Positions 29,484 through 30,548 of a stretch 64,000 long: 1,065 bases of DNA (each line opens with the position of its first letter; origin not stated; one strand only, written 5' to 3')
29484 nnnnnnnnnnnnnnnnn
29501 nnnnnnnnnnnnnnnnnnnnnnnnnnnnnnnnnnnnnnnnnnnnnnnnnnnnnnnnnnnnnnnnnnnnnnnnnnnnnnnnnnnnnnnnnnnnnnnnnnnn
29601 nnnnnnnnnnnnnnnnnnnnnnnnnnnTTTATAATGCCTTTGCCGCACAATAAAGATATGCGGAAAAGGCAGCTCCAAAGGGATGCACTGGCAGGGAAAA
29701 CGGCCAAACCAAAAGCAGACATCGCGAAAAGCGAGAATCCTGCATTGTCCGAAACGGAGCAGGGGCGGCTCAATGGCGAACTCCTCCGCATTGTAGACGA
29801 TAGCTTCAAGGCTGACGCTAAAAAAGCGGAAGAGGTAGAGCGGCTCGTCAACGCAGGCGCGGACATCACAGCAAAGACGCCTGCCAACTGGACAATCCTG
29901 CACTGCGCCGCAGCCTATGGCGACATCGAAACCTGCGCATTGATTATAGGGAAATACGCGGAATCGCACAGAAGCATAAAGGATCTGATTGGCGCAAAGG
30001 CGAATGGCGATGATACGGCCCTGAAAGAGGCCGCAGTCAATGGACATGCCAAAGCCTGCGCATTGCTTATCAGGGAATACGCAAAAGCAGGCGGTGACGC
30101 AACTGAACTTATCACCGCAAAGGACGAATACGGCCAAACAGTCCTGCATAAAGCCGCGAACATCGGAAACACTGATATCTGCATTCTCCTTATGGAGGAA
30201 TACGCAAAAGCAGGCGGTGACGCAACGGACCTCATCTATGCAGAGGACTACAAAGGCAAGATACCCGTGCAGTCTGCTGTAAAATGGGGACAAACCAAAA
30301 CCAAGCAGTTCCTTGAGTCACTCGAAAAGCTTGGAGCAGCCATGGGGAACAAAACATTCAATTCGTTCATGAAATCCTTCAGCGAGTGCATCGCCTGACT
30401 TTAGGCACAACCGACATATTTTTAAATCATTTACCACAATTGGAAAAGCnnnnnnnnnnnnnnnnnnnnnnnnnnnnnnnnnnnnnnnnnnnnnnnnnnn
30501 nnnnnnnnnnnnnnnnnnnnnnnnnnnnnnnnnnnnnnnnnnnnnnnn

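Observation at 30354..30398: Family-specific extreme C-terminal tail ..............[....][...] with an invariant Cys 2-4 residues from the end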

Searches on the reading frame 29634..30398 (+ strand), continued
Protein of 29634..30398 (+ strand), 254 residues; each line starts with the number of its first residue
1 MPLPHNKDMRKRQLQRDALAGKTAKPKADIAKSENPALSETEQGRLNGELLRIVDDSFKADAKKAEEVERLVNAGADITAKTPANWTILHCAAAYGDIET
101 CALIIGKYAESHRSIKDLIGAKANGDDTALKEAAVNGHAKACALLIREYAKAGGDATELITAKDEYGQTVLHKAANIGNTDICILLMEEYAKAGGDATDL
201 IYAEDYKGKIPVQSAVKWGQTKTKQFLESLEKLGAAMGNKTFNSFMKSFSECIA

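Call 38: fold_search(model_id=the predicted structure, library=pdb)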
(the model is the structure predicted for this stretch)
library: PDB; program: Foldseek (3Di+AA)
matches with E <= 10: 1191; with E <= 0.001: 657
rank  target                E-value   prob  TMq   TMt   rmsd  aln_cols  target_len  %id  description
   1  7b4w_A                7.2e-09  1.00  0.59  0.87   2.7       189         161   28  Broadly neutralizing DARPin bnD.3 in complex with the HIV-1 envelope variable loop 3 crown mimetic peptide V3-IF (BG50 (released 2021-11-24)
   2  4qfv_B                8.7e-09  1.00  0.58  0.62   2.4       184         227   32  Crystal structure of a unique ankyrin (released 2015-05-06)
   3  4qfv_A                9.9e-09  1.00  0.58  0.62   2.5       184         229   32  Crystal structure of a unique ankyrin (released 2015-05-06)
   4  9epa                  1.2e-08  1.00  0.57  0.88   2.6       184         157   32  Crystal structure of DARPin NY_1 (released 2025-03-26)
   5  4k5a_B                1.3e-08  1.00  0.59  0.87   2.5       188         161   26  Co-crystallization with conformation-specific designed ankyrin repeat proteins explains the conformational flexibility (released 2014-04-16)
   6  5kba_D                1.6e-08  1.00  0.58  0.88   2.5       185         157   28  Computational Design of Self-Assembling Cyclic Protein Homooligomers (released 2017-04-12)
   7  7p3i_D                1.6e-08  1.00  0.57  0.88   2.6       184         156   31  Crystal structure of human CD40/TNFRSF5 in complex with the anti-CD40 DARPin protein (released 2022-04-06)
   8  5jmn_D                1.6e-08  1.00  0.55  0.84   2.7       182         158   28  Fusidic acid bound AcrB (released 2016-12-21)
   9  6fp9_B                1.9e-08  1.00  0.59  0.87   2.8       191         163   28  Crystal structure of anti-mTFP1 DARPin 1238_E11 (released 2018-10-03)
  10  9gtk_H                1.9e-08  1.00  0.58  0.86   2.9       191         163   28  KRAS in complex with DARPin 784_F5 (released 2025-06-25)
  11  9db5                  2.0e-08  1.00  0.57  0.60   2.6       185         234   27  A DARPin fused to the 1TEL crystallization chaperone via a proline-alanine linker (released 2024-10-09)
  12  6fp7_B                2.0e-08  1.00  0.57  0.84   3.1       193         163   27  mTFP1/DARPin 1238_E11 complex in space group P6522 (released 2018-10-03)
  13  4gpm_A                2.1e-08  1.00  0.59  0.90   2.2       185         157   29  Crystal Structure of Engineered Protein. Northeast Structural Genomics Consortium Target OR264. (released 2012-09-05)
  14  9g8i_A                2.1e-08  1.00  0.56  0.86   2.8       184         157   29  Sumo-Darpin-A10-complex (released 2025-03-05)
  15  2xeh_A                2.2e-08  1.00  0.56  0.86   2.8       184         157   30  Structural Determinants for Improved Thermal Stability of Designed Ankyrin Repeat Proteins With a Redesigned C-capping (released 2010-08-18)
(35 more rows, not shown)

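Call 42: search_protein_families(library=ncbifam, proteins=[window:29658-30398:+], max_evalue=1)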
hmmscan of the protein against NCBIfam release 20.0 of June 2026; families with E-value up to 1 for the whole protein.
window:29658-30398:+ (246 aa): 6 families
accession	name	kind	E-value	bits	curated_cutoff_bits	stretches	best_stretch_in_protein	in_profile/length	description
NF043028.1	T4SS_AnkX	equivalog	6.1e-07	28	1400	2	154-222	413-480/938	Dot/Icm T4SS effector AnkN/AnkX/LegA8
NF043029.1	T4SS_AnkY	equivalog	3.5e-06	25.8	600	1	26-184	372-516/543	Dot/Icm T4SS effector AnkY/LegA9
NF041931.2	MzaA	equivalog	5.7e-06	25.4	800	2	150-227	26-96/726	MZA anti-phage system associated sigma-70 family RNA polymerase sigma factor MzaA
NF043023.1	T4SS_AnkH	equivalog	0.0014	17.5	600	1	152-185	58-91/467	Dot/Icm T4SS effector AnkH/LegA3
NF005314.0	PRK06848.1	equivalog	0.092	12.8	131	1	65-144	28-110/139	cytidine deaminase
TIGR03857.1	F420_MSMEG_2249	hypoth_equivalog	0.15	11.3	218.4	0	122-149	292-319/329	TIGR03857 family LLM class F420-dependent oxidoreductase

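Call 52: find_related_loci(query=A5, collection=metagenome_contigs, flank=10000)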
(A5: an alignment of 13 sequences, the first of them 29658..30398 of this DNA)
Query A5 (246 aa) in metagenome_contigs; peptide patterns used: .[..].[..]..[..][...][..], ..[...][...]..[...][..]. (x = any residue, [..] = any of these).
591 stretches matched a pattern; 10 encode a relative of the query (tblastn E <= 1e-3); 10 distinct loci.
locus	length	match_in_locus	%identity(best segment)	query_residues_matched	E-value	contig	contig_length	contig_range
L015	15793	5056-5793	78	1-246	2e-127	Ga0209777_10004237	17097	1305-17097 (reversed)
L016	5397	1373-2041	45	17-246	7e-51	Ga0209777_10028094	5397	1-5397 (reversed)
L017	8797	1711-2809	43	1-246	4e-50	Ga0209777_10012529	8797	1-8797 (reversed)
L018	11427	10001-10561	47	59-245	3e-47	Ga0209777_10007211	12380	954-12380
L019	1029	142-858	41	3-246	9e-47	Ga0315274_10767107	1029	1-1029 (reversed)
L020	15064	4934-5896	32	1-246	6e-40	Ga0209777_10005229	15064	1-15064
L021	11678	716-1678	41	50-223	1e-28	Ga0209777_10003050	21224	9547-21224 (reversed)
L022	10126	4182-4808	29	1-245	2e-20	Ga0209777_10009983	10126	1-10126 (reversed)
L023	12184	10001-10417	32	60-211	5e-9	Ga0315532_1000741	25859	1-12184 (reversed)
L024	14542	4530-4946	31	60-211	1e-8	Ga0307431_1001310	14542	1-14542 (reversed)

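Call 72: search_protein_families(library=padloc, proteins=[L002:2253-5630:-, L002:5644-6018:-, L002:6019-8649:-, L002:8656-9192:-], max_evalue=0.01)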
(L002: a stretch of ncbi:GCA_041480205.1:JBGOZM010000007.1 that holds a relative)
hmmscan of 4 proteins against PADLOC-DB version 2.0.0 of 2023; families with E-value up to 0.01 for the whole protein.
L002:2253-5630:- (1125 aa): 0 families

L002:5644-6018:- (124 aa): 0 families

L002:6019-8649:- (876 aa): 1 family
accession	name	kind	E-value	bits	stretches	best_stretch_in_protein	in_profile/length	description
PDLC04140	mad8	-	0.00019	19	1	79-274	32-212/314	mads_8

L002:8656-9192:- (178 aa): 1 family
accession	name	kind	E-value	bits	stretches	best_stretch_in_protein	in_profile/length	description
PDLC02721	PbeC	-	0.01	12.3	0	24-125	485-584/669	PbeC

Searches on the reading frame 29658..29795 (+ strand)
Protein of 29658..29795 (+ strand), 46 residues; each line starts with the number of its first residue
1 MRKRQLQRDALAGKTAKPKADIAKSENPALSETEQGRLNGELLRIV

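Call 43: search_protein_families(library=pfam, proteins=[window:29658-29795:+], max_evalue=10)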
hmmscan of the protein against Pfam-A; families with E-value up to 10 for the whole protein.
seq(46 aa): 0 families

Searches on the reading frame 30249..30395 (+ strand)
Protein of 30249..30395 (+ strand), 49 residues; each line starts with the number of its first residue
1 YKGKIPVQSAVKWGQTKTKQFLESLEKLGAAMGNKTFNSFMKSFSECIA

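Call 22: find_homologous_proteins(query=A3, max_evalue=10)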
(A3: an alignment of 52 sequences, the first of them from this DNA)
Query A3 (52 sequences): 16 candidates shared short words with the query, none scored E <= 10.
